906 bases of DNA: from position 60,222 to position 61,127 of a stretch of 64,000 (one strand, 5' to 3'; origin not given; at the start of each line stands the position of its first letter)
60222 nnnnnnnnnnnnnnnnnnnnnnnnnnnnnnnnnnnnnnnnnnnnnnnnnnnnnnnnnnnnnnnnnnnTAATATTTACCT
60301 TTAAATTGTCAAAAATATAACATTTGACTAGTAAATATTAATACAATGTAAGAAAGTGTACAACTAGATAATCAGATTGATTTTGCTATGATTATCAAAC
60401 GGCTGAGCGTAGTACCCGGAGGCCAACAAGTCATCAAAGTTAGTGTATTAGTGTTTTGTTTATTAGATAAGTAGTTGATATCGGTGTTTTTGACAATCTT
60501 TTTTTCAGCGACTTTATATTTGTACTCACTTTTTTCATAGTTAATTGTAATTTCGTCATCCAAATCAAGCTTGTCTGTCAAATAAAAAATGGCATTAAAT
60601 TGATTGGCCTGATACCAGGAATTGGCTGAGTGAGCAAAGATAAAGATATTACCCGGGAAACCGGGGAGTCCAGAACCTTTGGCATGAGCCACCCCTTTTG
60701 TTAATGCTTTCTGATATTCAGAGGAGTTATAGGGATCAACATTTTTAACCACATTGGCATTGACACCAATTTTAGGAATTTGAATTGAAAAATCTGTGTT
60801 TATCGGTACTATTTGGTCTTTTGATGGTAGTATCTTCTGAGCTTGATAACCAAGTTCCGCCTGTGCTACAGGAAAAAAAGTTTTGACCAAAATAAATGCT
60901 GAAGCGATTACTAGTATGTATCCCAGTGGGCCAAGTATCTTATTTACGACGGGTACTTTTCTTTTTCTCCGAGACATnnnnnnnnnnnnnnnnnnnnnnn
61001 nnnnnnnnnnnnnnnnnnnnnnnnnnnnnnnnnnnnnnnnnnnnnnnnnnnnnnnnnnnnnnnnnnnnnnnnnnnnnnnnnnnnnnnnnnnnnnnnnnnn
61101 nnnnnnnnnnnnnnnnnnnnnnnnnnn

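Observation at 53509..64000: Co-directional cell-surface assembly cluster mixing a SipW/TasA-type system with a sortase/LPXTG system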

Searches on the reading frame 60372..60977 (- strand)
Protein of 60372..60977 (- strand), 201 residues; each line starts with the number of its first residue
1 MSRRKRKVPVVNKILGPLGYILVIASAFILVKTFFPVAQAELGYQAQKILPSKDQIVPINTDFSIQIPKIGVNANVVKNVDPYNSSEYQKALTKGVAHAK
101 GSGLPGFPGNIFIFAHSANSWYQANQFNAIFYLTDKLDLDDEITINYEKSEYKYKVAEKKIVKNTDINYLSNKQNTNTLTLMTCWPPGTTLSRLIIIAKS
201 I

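Call 3: search_protein_families(library=pfam, proteins=[window:60372-60977:-], max_evalue=0.1)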
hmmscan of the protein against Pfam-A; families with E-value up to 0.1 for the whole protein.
window:60372-60977:- (201 aa): 1 family
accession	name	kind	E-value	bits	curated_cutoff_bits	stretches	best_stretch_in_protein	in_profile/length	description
PF04203.18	Sortase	-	4.4e-22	78.6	26.6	1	65-199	1-123/125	Sortase domain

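Call 4: search_protein_families(library=ncbifam, proteins=[window:60372-60977:-], max_evalue=0.1)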
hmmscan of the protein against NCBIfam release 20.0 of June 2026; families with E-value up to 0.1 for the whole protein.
window:60372-60977:- (201 aa): 7 families
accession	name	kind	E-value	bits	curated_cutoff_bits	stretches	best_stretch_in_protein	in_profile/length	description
NF033745.1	class_C_sortase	subfamily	4.2e-17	62.6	160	1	64-198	95-218/220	class C sortase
NF058671.1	sortase_SrtD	exception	7.3e-15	55.1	140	1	65-198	67-185/187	class D sortase, LPxTATN-specific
NF033746.1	class_D_sortase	subfamily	2.3e-14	53.4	165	1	65-199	13-132/135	class D sortase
TIGR01076.1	sortase_fam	subfamily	2.4e-13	50.1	39.35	1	65-199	3-126/136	sortase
NF033747.1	class_E_sortase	subfamily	2.2e-09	37.5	160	1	64-199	73-204/211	class E sortase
TIGR03784.1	marine_sortase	equivalog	8.6e-06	25.5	158.25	1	131-186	103-158/174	class GN sortase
NF033748.1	class_F_sortase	subfamily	0.00017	21.2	166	1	58-184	7-133/155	class F sortase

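Call 8: find_encoding_contigs(protein=window:60372-60977:-, flank=10000, max_places=6)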
Protein window:60372-60977:- (201 aa): 2 contigs read that carry it; 1 place shown.
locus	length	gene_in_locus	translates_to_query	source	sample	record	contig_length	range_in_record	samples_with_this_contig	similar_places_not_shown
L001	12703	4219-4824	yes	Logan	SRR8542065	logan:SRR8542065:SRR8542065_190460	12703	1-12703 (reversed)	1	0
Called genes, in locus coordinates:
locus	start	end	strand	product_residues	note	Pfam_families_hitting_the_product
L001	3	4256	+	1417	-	?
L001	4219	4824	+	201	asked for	PF04203:Sortase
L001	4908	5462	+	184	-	-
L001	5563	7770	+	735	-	-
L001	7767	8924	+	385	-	PF00041:fn3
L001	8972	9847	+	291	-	-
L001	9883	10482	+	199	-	PF00702:Hydrolase, PF13419:HAD_2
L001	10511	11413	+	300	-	PF00188:CAP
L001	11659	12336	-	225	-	PF01746:tRNA_m1G_MT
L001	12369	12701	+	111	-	?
